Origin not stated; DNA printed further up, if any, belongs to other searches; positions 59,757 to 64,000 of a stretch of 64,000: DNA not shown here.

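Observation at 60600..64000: Long near-identical 300-bp tandem repeats in the adhesin gene: copy-number variation and assembly-collapse hazard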

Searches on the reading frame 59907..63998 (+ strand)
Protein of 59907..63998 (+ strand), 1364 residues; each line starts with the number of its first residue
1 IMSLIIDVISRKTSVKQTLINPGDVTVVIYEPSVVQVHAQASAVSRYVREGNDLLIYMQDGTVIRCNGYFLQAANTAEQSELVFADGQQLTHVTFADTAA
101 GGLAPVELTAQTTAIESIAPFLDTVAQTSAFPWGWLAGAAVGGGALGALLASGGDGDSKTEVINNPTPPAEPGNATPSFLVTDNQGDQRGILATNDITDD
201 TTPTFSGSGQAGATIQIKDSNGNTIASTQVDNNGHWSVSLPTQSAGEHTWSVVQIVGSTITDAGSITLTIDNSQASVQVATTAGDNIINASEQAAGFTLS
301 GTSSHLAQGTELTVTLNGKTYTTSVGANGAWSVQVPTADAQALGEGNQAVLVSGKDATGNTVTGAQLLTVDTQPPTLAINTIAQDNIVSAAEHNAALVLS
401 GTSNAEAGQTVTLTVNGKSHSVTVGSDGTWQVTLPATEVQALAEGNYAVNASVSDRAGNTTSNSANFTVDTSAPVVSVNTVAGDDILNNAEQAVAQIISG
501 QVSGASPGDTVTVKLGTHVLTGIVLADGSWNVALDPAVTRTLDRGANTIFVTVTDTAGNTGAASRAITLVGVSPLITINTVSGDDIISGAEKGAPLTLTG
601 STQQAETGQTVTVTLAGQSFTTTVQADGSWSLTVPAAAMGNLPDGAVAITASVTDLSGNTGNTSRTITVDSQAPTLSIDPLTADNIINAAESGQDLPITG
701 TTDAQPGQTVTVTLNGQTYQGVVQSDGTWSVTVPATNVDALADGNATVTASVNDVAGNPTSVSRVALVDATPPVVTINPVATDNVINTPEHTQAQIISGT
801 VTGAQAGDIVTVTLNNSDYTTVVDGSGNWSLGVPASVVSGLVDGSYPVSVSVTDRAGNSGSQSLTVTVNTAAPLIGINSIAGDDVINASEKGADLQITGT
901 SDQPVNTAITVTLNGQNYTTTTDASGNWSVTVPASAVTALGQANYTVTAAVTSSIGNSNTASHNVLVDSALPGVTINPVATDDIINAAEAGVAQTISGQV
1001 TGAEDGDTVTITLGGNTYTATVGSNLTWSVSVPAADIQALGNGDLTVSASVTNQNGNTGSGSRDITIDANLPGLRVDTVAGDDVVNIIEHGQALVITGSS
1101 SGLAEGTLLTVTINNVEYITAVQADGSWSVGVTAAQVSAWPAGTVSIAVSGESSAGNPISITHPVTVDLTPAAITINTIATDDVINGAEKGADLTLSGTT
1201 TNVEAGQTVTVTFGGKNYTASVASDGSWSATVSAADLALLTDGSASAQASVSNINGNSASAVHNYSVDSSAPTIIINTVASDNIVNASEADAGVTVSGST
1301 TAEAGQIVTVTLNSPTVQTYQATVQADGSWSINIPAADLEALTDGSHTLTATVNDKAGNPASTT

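Call 6: search_protein_families(library=pfam, proteins=[window:59907-63998:+], max_evalue=0.01)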
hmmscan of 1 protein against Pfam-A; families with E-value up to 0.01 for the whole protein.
window:59907-63998:+ (1364 aa): 11 families
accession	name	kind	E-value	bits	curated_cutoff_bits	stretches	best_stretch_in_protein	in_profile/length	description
PF19077.6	Big_13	-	1.4e-78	260.3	27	11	396-471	28-102/102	Bacterial Ig-like domain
PF17936.7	Big_6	-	2.4e-22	79.4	27.6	3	196-253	9-65/83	Bacterial Ig domain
PF22783.1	BapA_N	-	2.3e-18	66.5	27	1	6-133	4-122/123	BapA, prefix-like domain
PF15418.12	DUF4625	-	2.9e-10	40.9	27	0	830-867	96-129/131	Domain of unknown function (DUF4625)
PF13750.12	Big_3_3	-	5.7e-09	36.3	27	2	737-862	8-140/157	Bacterial Ig-like domain (group 3)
PF22479.2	Pam3_gp18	-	1e-07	32.8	24.2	0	703-746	8-52/101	Cyanophage baseplate Pam3 plug gp18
PF17764.6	PriA_3primeBD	-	0.0005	20.3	22.7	0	1201-1224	20-43/96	3'DNA-binding domain (3'BD)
PF11141.13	DUF2914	-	0.0016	18.6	23.6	0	921-947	36-62/62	Protein of unknown function (DUF2914)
PF15997.11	DUF4772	-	0.0028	18.8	27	0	703-725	77-99/112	Domain of unknown function (DUF4772)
PF09136.16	Glucodextran_B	-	0.0037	17.6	27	0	594-670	17-82/83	Glucodextranase, domain B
PF25262.1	DUF7862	-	0.0075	16.8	27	0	708-734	29-55/85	Domain of unknown function (DUF7862)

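Call 7: search_protein_families(library=ncbifam, proteins=[window:59907-63998:+], max_evalue=0.01)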
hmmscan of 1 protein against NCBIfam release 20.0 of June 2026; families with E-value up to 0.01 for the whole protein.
window:59907-63998:+ (1364 aa): 6 families
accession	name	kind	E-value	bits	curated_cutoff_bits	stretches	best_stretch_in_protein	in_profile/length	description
NF033510.3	Ca_tandemer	repeat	0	1009.3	50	12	665-759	2-95/96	Ca2+-stabilized repeat-containing adhesin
NF047714.1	adhesin_SiiEA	exception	1.1e-152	506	425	1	2-231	1-229/229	BapA-related adhesin SiiEA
NF012196.1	Ig_like_ice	domain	8.4e-135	440.6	50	11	956-1039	8-100/108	Ig-like domain-containing protein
NF033677.1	biofilm_BapA_N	domain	2.2e-19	69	35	1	6-70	1-63/64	BapA prefix-like domain-containing protein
NF040520.1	Ig_like_BLP2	equivalog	8.1e-11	40.8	750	2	177-258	513-595/730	Ig-like repeat protein Blp2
NF058597.1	CoaZ_rpt_PGGG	domain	0.0042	17.1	30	1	886-962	13-85/88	choice-of-anchor Z repeating domain-containing protein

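Call 33: search_protein_families(library=pfam, proteins=[L001:34701-40775:+], max_evalue=0.001)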
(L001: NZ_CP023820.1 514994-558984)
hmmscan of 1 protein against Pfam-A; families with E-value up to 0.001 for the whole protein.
L001:34701-40775:+ (2025 aa): 10 families
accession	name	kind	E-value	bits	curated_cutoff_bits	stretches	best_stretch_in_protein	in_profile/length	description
PF19077.6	Big_13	-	1.5e-105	347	27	12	997-1089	11-102/102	Bacterial Ig-like domain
PF12245.14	Big_3_2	-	3.4e-21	76.1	23.3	0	395-454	60-116/122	Bacterial Ig-like domain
PF13517.12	FG-GAP_3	-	1.1e-18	67.9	26.9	3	1483-1555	1-60/61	FG-GAP-like repeat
PF02012.26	BNR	-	5e-08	32.2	27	0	820-830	1-11/12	BNR/Asp-box repeat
PF22479.2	Pam3_gp18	-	1.5e-05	25.8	24.2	0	496-548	12-65/101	Cyanophage baseplate Pam3 plug gp18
PF13754.12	Big_3_4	-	5.1e-05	23.6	27.3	0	1045-1105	18-77/106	Domain of unknown function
PF22433.2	MtxA_IG-like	-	0.00012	22.3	26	0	631-660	50-79/83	Magnetotaxis protein MtxA, Immunoglobulin-like domain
PF15418.12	DUF4625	-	0.00016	22.4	27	0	741-766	103-128/131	Domain of unknown function (DUF4625)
PF00353.25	HemolysinCabind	-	0.00037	20.8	23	1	1868-1902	2-35/36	RTX calcium-binding nonapeptide repeat (4 copies)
PF13750.12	Big_3_3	-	0.00088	19.4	27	0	328-395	8-80/157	Bacterial Ig-like domain (group 3)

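Call 43: list_cluster_members(proteins=[L001:20001-40775:+, L005:6382-25353:+])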
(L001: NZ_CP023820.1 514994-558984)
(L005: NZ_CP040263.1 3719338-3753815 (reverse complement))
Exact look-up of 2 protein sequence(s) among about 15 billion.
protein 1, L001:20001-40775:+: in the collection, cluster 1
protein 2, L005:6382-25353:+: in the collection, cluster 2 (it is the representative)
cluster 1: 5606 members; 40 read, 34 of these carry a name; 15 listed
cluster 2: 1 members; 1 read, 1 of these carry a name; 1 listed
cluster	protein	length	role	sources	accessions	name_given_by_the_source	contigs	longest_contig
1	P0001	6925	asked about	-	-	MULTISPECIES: BapA-related adhesin SiiEA [Enterobacteriaceae] | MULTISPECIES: Ig-like domain-containing protein [Enterobacteriaceae]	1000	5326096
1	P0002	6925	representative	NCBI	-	-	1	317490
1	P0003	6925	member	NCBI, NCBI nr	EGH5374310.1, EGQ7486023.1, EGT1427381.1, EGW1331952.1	Ig-like domain-containing protein [Escherichia coli]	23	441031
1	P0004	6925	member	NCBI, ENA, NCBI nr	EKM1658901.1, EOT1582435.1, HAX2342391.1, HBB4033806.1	TPA: Ig-like domain-containing protein [Escherichia coli] | Ig-like domain-containing protein [Escherichia coli]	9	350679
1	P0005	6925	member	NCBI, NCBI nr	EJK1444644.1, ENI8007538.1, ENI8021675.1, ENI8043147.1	Ig-like domain-containing protein [Escherichia coli]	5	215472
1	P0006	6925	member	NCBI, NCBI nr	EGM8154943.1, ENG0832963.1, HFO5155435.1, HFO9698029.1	TPA: Ig-like domain-containing protein [Escherichia coli] | Ig-like domain-containing protein [Escherichia coli]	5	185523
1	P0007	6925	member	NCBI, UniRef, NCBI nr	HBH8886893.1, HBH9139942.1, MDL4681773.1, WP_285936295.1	BapA-related adhesin SiiEA [Escherichia coli] | BapA-related adhesin SiiEA n=1 Tax=Escherichia coli TaxID=562 RepID=UPI00255AA87D | Ig-like domain-containing protein [Escherichia coli]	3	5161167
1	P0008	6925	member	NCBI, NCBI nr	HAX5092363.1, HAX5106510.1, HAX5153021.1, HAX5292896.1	TPA: Ig-like domain-containing protein [Escherichia coli] | Ig-like domain-containing protein [Escherichia coli]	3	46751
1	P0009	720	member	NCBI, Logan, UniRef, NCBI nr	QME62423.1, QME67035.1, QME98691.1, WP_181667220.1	type I secretion system permease/ATPase [Escherichia fergusonii] | type I secretion system permease/ATPase n=1 Tax=Escherichia fergusonii TaxID=564 ...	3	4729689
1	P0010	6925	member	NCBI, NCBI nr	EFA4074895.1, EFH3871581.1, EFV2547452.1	Ig-like domain-containing protein [Escherichia coli O96]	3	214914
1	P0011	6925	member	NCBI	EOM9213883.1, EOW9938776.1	Ig-like domain-containing protein [Escherichia coli]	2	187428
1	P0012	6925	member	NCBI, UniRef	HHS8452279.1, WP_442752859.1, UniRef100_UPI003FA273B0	BapA-related adhesin SiiEA [Escherichia coli] | BapA-related adhesin SiiEA n=1 Tax=Escherichia coli TaxID=562 RepID=UPI003FA273B0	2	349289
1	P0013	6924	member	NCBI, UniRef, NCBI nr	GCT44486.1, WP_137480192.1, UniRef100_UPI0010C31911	hypothetical protein HmCms172_00180 [Escherichia coli] | BapA-related adhesin SiiEA n=1 Tax=Escherichia coli TaxID=562 RepID=UPI0010C31911 | Ig-like domain-containing protein [Escherichia coli]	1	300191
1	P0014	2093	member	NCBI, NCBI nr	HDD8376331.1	TPA: Ig-like domain-containing protein [Escherichia coli] | Ig-like domain-containing protein [Escherichia coli]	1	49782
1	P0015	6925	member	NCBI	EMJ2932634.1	Ig-like domain-containing protein [Escherichia coli]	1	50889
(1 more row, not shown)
